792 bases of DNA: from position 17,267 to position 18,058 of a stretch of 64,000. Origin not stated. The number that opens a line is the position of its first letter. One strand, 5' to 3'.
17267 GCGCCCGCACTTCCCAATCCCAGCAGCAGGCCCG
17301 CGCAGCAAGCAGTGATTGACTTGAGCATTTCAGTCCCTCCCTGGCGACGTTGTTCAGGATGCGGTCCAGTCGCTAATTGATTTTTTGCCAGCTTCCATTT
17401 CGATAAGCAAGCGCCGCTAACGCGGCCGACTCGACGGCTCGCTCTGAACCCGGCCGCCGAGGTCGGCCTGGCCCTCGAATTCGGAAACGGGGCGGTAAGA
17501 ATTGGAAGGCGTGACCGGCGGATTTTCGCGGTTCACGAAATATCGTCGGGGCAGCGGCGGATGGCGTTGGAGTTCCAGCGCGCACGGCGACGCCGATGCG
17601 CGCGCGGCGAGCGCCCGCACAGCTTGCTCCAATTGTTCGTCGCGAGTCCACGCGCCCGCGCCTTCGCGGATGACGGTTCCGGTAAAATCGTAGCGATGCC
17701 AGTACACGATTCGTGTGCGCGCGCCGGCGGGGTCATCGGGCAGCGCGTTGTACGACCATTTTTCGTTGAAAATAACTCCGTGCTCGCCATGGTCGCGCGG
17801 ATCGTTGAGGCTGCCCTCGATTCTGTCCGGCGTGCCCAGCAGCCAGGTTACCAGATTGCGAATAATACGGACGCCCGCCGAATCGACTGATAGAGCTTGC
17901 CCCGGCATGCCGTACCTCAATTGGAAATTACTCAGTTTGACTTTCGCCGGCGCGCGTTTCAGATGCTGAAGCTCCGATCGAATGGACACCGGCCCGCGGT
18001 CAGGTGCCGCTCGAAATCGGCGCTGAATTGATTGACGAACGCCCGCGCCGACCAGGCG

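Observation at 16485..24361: Peripheral-arm-only complex I gene set (nuoB-G-I-C-D-EF) in non-canonical order, with no membrane-arm genes in the window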

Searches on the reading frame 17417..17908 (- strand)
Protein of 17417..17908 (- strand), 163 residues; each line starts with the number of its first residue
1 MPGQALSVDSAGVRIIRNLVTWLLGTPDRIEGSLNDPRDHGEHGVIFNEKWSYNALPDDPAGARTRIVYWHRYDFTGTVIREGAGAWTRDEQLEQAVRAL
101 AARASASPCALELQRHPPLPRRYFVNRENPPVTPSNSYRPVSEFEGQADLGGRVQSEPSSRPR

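Call 4: search_protein_families(library=pfam, proteins=[window:17420-17908:-])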
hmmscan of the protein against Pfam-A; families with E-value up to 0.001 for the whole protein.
seq(163 aa): 0 families

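Call 40: find_homologous_proteins(query=window:17420-17908:-, max_evalue=0.01)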
Query seq(163 aa) (163 aa): 10 proteins with E <= 0.01 among 169 candidates.
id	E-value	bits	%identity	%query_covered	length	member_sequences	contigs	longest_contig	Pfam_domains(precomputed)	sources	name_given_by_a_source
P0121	5.4e-106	369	99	100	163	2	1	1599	-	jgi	-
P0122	5.2e-34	135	52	85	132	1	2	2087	-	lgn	-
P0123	8.0e-33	131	46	91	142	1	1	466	-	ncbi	-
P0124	2.8e-32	130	54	85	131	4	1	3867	-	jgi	-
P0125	6.4e-30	122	43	92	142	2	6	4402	-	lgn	-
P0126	3.8e-29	119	42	91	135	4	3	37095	-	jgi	jgi:hypothetical protein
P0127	3.3e-26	110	42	88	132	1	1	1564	-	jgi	jgi:hypothetical protein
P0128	3.1e-24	103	39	90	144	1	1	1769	-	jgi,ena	-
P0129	7.2e-22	96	40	90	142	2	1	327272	-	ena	-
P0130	5.5e-16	77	59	42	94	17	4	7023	-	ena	-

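Call 53: predict_structure(alignment_id=A1)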
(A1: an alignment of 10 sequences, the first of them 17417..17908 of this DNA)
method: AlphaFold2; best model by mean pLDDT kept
length: 163 residues; sequences in the alignment: 10
mean_pLDDT: 71.3   pTM: 0.57
mean pLDDT of the five models: 71.3, 71.0, 70.3, 68.7, 66.8
residues with pLDDT >= 90: 45; 70-90: 45; 50-70: 38; < 50: 35
segments of 3 or more residues with pLDDT < 50: 1-10, 119-130, 151-155
pLDDT, mean of each block of 10 residues (from residue 1): 39 76 92 93 93 83 89 87 90 88 67 50 43 53 54 51 49
secondary structure, 60 per line:
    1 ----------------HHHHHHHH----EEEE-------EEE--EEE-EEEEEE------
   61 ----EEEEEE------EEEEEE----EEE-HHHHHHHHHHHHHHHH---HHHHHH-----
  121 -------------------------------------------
elements in order: H17-24 E29-32 E40-42 E45-47 E49-54 E65-70 E77-82 E87-89 H91-106 H110-115

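Call 54: search_protein_representatives(alignment_id=A1)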
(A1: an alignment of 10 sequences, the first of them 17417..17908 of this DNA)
Query: 10 sequences, 136 profile positions. Proteins with E-value up to 0.001 (for the whole library): 82; up to 1e-10: 45; up to 1e-30: 11. The best 82 are listed.
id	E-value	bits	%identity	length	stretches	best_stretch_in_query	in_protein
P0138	1.2e-53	197.3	-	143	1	3-133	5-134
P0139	8.8e-46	171.8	-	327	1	3-130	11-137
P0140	9.1e-44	165.3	-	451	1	3-133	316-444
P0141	4.8e-42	159.7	-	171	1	5-133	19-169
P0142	7.5e-42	159.0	-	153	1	2-130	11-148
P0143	2.5e-37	144.4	-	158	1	4-130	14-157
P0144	1.7e-36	141.7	-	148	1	1-87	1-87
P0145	2.0e-35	138.3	-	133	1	1-91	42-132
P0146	2.1e-35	138.2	-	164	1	1-89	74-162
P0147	4.6e-34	133.8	-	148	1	4-99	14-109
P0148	3.3e-33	131.0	-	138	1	2-88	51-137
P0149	1.6e-30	122.4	-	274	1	13-98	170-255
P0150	5.1e-27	111.0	-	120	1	5-94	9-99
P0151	4.1e-24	101.6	-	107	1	3-83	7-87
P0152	1.7e-23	99.6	-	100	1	5-75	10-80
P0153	6.0e-23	97.8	-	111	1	4-83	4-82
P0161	2.9e-17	79.4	-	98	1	3-81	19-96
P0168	2.4e-14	70.0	-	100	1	5-76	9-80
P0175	1.1e-11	61.4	-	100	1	5-74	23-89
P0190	1.1e-09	54.9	-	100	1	5-63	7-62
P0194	4.8e-09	52.8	-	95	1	6-84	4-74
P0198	1.7e-07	47.8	-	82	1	5-69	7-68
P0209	6.9e-05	39.4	-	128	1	4-113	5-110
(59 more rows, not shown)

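Call 56: list_cluster_members(proteins=[P0139, P0140, P0149, P0150, P0153, P0161, P0168, P0175, P0190, P0209])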
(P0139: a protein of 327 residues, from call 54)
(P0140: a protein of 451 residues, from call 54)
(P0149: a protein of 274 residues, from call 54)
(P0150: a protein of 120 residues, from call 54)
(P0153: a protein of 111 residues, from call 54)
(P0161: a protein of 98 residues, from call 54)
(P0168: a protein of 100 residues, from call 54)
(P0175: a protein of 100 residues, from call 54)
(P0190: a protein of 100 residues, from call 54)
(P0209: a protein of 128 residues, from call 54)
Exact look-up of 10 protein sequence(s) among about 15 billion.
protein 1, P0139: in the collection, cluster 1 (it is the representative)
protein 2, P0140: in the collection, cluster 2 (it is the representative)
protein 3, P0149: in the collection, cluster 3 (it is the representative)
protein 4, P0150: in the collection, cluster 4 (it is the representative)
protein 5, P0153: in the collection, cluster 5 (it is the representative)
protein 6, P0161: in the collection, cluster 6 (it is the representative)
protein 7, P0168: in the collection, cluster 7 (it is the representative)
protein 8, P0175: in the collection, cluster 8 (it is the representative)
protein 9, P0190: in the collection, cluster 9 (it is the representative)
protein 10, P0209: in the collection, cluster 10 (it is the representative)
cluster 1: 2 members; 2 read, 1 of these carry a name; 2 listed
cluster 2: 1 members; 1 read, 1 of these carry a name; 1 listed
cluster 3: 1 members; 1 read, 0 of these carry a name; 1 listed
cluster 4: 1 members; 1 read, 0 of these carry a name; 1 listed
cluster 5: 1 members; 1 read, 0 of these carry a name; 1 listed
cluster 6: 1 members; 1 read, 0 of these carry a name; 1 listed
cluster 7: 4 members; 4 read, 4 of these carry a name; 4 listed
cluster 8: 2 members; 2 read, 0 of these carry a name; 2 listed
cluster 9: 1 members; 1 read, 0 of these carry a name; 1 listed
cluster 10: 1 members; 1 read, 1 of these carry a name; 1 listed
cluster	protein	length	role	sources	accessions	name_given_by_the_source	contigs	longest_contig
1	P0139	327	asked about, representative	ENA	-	-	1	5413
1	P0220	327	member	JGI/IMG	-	hypothetical protein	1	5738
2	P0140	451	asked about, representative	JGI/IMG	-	hypothetical protein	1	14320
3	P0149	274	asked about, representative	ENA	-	-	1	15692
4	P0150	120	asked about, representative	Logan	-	-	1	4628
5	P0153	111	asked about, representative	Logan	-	-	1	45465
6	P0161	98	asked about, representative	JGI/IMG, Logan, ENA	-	-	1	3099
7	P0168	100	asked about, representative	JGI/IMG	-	hypothetical protein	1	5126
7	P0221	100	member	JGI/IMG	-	hypothetical protein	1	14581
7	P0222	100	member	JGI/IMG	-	hypothetical protein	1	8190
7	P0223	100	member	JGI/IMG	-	hypothetical protein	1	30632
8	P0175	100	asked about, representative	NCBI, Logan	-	-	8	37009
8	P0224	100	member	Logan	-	-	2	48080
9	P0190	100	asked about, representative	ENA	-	-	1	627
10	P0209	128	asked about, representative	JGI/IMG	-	hypothetical protein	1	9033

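Call 57: find_encoding_contigs(protein=P0175, flank=10000, max_places=3)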
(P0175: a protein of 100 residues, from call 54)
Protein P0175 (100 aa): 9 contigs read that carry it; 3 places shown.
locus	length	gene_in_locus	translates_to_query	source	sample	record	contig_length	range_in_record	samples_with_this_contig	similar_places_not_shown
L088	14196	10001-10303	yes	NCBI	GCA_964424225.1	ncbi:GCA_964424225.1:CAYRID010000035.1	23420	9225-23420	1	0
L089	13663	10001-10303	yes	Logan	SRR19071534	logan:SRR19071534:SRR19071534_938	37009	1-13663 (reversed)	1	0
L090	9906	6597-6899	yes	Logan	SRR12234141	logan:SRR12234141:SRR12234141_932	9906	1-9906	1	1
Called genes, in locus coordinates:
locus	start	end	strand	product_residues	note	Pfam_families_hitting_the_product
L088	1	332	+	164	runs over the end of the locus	-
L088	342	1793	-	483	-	PF01266:DAO, PF13450:NAD_binding_8, PF13738:Pyr_redox_3 (faint), PF01593:Amino_oxidase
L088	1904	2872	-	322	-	PF02401:LYTB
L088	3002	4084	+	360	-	PF01208:URO-D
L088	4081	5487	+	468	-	PF04055:Radical_SAM, PF06969:HemN_C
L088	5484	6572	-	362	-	PF00762:Ferrochelatase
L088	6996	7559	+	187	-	PF01058:Oxidored_q6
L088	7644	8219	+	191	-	PF13534:Fer4_17 (faint), PF14697:Fer4_21 (faint), PF12797:Fer4_2 (faint), PF13237:Fer4_10 (weak), PF12838:Fer4_7, PF13187:Fer4_9 (weak), PF13484:Fer4_16 (faint), PF00037:Fer4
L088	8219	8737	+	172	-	PF00329:Complex1_30kDa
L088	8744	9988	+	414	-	PF00346:Complex1_49kDa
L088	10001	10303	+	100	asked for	-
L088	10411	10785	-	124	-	PF02537:CRCB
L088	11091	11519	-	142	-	-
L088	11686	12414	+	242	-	PF00215:OMPdecase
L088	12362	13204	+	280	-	PF08032:SpoU_sub_bind, PF00588:SpoU_methylase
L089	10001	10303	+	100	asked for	-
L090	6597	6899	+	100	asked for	-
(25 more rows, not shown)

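Call 58: fold_search(model_id=the predicted structure, library=pdb)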
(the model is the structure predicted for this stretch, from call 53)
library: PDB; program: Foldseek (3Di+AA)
matches with E <= 10: 195; with E <= 0.001: 0
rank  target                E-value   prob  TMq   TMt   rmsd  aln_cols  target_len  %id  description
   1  6c5x_D                3.5e-01  0.23  0.19  0.21  10.3        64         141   14  Crystal Structure of SOCS1 in complex with ElonginB and ElonginC (released 2018-05-02)
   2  6c5x_A                4.0e-01  0.18  0.18  0.19  10.7        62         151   14  Crystal Structure of SOCS1 in complex with ElonginB and ElonginC (released 2018-05-02)
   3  7b9v_D                9.5e-01  0.06  0.17  0.15  13.9       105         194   14  Yeast C complex spliceosome at 2.8 Angstrom resolution with Prp18/Slu7 bound (released 2021-03-10)
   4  9rks_O                9.5e-01  0.05  0.14  0.16   6.7        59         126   15  Agrobacterium phage 7-7-1 neck 2 + tail terminator + tail sheath + tail tube (released 2025-12-10)
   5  5da9_B                1.0e+00  0.10  0.17  0.08   8.8        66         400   14  ATP-gamma-S bound Rad50 from Chaetomium thermophilum in complex with the Rad50-binding domain of Mre11 (released 2016-03-02)
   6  9lbn_J                1.0e+00  0.05  0.13  0.15   8.0        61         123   11  The composite cryo-EM structure of the head-to-tail connector and head-proximal tail components of bacteriophage phiXa (released 2025-05-07)
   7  4jnf                  1.1e+00  0.11  0.18  0.15  11.9        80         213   18  Allosteric opening of the polypeptide-binding site when an Hsp70 binds ATP (released 2013-05-29)
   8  5yzg_Y                1.2e+00  0.08  0.20  0.16  20.5       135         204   12  The Cryo-EM Structure of Human Catalytic Step I Spliceosome (C complex) at 4.1 angstrom resolution (released 2018-08-08)
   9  8wi7_w                1.6e+00  0.03  0.10  0.07  13.4        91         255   19  Cryo- EM structure of Mycobacterium smegmatis 70S ribosome, bS1 and RafH. (released 2024-02-28)
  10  7zr1_D                1.7e+00  0.06  0.16  0.05  10.1        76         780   13  Chaetomium thermophilum Mre11-Rad50-Nbs1 complex bound to ATPyS (composite structure) (released 2023-01-11)
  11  6c7y_B                1.8e+00  0.08  0.18  0.23  10.7        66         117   15  Crystal structure of inhibitory protein SOCS1 in complex with JAK1 kinase domain (released 2018-05-02)
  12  8b5y_A                1.8e+00  0.02  0.12  0.06  10.7        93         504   14  SHP2 in complex with allosteric imidazopyrazine inhibitor (released 2023-01-18)
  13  8xb5_A                1.9e+00  0.07  0.17  0.07   9.0        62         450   16  Portal protein of SH-Ab15497 (released 2024-12-11)
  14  4ps6                  2.0e+00  0.08  0.20  0.25  13.6        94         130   12  Crystal structure of an inhibitor of vertebrate lysozyme (PA3902) from Pseudomonas aeruginosa PAO1 at 1.25 A resolution (released 2014-04-16)
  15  6kja_D                2.0e+00  0.03  0.16  0.18  11.1        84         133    8  E. coli ATCase holoenzyme mutant - G128/130A (catalytic chain) (released 2020-03-11)
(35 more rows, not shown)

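Call 59: find_encoding_contigs(protein=P0153, flank=10000, max_places=2)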
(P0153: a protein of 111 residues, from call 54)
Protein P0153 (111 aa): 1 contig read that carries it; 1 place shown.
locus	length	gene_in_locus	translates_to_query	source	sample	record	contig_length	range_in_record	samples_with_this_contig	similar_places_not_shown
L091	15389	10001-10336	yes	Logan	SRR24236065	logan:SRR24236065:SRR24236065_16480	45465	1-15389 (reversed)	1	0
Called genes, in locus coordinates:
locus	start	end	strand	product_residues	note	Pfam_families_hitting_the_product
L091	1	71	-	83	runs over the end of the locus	-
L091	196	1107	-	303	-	PF00561:Abhydrolase_1, PF00975:Thioesterase (weak), PF12146:Hydrolase_4, PF12697:Abhydrolase_6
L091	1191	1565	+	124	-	-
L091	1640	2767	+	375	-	PF00296:Bac_luciferase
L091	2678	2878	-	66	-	-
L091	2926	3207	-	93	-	PF00216:Bac_DNA_binding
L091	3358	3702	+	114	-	-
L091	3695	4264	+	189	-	PF01058:Oxidored_q6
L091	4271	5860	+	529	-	PF00111:Fer2 (weak), PF13510:Fer2_4, PF10588:NADH-G_4Fe-4S_3, PF22117:Fer4_Nqo3, PF04879:Molybdop_Fe4S4, PF22151:Fer4_NDSU1 (weak), PF00384:Molybdopterin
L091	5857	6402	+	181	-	PF13183:Fer4_8 (faint), PF13534:Fer4_17 (faint), PF14697:Fer4_21 (faint), PF00037:Fer4 (weak), PF12797:Fer4_2 (faint), PF12838:Fer4_7, PF13187:Fer4_9 (weak), PF00037:Fer4, +2 more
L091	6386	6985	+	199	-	PF00329:Complex1_30kDa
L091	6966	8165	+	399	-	PF00346:Complex1_49kDa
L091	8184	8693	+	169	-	PF01257:2Fe-2S_thioredx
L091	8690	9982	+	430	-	PF01512:Complex1_51K, PF10531:SLBB, PF22461:SLBB_2, PF10589:NADH_4Fe-4S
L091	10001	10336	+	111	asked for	-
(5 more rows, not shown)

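Call 60: find_encoding_contigs(protein=P0223, flank=10000, max_places=2)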
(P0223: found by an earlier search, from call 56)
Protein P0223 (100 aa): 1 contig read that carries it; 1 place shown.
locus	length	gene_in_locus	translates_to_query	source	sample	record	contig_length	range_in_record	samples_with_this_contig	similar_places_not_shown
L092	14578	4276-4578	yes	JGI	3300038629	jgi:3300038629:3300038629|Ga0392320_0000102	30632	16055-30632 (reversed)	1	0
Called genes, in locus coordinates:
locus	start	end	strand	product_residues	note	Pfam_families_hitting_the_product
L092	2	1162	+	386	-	?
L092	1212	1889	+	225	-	PF21948:LplA-B_cat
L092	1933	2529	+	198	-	PF13183:Fer4_8 (faint), PF13187:Fer4_9 (faint), PF13534:Fer4_17 (faint), PF12797:Fer4_2 (faint), PF14697:Fer4_21 (faint), PF12837:Fer4_6 (faint), PF12838:Fer4_7, PF00037:Fer4, +1 more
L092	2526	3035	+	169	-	PF00329:Complex1_30kDa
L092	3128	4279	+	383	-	PF00346:Complex1_49kDa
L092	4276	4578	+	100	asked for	-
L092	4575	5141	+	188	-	-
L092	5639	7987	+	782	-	PF02901:PFL-like, PF01228:Gly_radical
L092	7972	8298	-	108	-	-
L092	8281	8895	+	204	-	PF04055:Radical_SAM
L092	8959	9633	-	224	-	PF01596:Methyltransf_3, PF13578:Methyltransf_24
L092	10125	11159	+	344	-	PF11583:AurF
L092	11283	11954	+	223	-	PF05019:Coq4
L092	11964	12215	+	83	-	PF13370:Fer4_13, PF13459:Fer4_15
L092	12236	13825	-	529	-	PF00890:FAD_binding_2 (weak), PF00996:GDI (faint), PF01266:DAO (faint), PF12831:FAD_oxidored (weak), PF13450:NAD_binding_8, PF01593:Amino_oxidase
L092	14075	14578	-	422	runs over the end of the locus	PF00753:Lactamase_B, PF14863:Alkyl_sulf_dimr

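Call 63: find_encoding_contigs(protein=P0198, flank=10000, max_places=2)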
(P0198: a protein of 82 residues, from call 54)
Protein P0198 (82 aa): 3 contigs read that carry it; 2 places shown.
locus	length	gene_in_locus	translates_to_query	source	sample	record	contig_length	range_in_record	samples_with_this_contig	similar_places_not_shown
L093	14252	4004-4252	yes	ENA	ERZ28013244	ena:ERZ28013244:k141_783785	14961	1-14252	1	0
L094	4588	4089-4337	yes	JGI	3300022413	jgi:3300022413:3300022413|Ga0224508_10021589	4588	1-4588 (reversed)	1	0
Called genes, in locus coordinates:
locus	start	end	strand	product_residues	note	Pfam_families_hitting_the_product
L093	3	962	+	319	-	?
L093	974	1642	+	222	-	PF21948:LplA-B_cat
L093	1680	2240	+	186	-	PF13534:Fer4_17 (faint), PF14697:Fer4_21 (faint), PF12797:Fer4_2 (faint), PF13237:Fer4_10 (weak), PF12837:Fer4_6 (faint), PF12838:Fer4_7, PF13187:Fer4_9 (weak), PF00037:Fer4, +1 more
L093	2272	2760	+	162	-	PF00329:Complex1_30kDa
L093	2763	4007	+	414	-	PF00346:Complex1_49kDa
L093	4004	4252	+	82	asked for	-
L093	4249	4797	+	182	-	-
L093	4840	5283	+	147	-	PF04075:F420H2_quin_red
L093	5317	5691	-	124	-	PF02537:CRCB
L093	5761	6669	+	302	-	PF13417:GST_N_3, PF13409:GST_N_2, PF00043:GST_C (weak), PF13410:GST_C_2, PF14497:GST_C_3 (weak)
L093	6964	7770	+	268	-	-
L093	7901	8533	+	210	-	-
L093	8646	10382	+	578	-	PF00884:Sulfatase, PF01663:Phosphodiest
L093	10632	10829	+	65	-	-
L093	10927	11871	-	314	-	PF10502:Peptidase_S26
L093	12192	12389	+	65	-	-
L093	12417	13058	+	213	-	PF01478:Peptidase_A24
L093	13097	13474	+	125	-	PF07811:TadE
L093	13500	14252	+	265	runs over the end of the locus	PF08666:SAF, PF16976:RcpC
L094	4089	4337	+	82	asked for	-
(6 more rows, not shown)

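Call 64: find_encoding_contigs(protein=P0194, flank=10000, max_places=2)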
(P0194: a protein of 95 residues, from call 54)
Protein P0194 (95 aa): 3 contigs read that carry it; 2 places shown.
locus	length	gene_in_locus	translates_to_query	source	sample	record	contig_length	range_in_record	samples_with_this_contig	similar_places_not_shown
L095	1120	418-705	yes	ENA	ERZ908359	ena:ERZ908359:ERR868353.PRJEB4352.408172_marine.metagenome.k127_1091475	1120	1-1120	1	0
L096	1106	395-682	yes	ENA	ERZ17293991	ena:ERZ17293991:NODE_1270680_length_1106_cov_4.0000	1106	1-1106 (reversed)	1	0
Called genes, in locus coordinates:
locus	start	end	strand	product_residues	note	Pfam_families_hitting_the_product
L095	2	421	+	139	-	?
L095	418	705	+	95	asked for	-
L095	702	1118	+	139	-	?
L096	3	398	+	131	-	?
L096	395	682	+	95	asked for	-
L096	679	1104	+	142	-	?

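Call 65: search_protein_families(library=ncbifam, max_evalue=0.01, proteins=[window:17417-17908:-, P0175, P0198])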
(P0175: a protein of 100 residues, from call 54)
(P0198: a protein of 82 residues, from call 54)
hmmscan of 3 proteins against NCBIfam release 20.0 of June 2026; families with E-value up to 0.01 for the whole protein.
window:17417-17908:- (163 aa): 0 families

P0175 (100 aa): 0 families

P0198 (82 aa): 0 families

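Call 81: search_protein_families(library=pfam, proteins=[L093:4249-4797:+, L092:4575-5141:+])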
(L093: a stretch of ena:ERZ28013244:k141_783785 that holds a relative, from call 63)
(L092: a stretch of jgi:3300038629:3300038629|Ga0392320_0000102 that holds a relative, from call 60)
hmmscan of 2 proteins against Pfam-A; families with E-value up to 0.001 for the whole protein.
L093:4249-4797:+ (182 aa): 1 family
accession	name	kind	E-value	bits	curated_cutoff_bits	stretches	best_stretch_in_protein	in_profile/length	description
PF06938.16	DUF1285_N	-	0.00099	19.3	29.3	0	40-93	15-66/67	Domain of unknown function (DUF1285), N-terminal domain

L092:4575-5141:+ (188 aa): 0 families

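Call 84: search_solved_structures(query=A1, max_evalue=10)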
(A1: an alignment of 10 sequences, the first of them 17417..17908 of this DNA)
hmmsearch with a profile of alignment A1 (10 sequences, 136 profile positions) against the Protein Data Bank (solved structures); distinct sequences matched with E-value up to 10: 3.
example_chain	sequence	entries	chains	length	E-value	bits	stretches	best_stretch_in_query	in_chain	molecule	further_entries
2p8g_A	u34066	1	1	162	0.46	14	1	14-47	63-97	Phenolic acid decarboxylase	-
4alb_A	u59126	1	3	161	0.54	13.8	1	14-47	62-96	PHENOLIC ACID DECARBOXYLASE PADC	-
6abq_B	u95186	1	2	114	1.9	12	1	49-70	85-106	PadR family transcriptional regulator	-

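Call 85: search_protein_families(library=pfam, alignment_id=A1, max_evalue=10)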
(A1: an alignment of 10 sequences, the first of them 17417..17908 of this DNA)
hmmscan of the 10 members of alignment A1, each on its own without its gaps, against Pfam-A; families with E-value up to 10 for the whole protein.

A. member 1, window:17417-17908:- (163 aa): 0 families

B. families by the number of members that match (of 10 scanned): 0 families
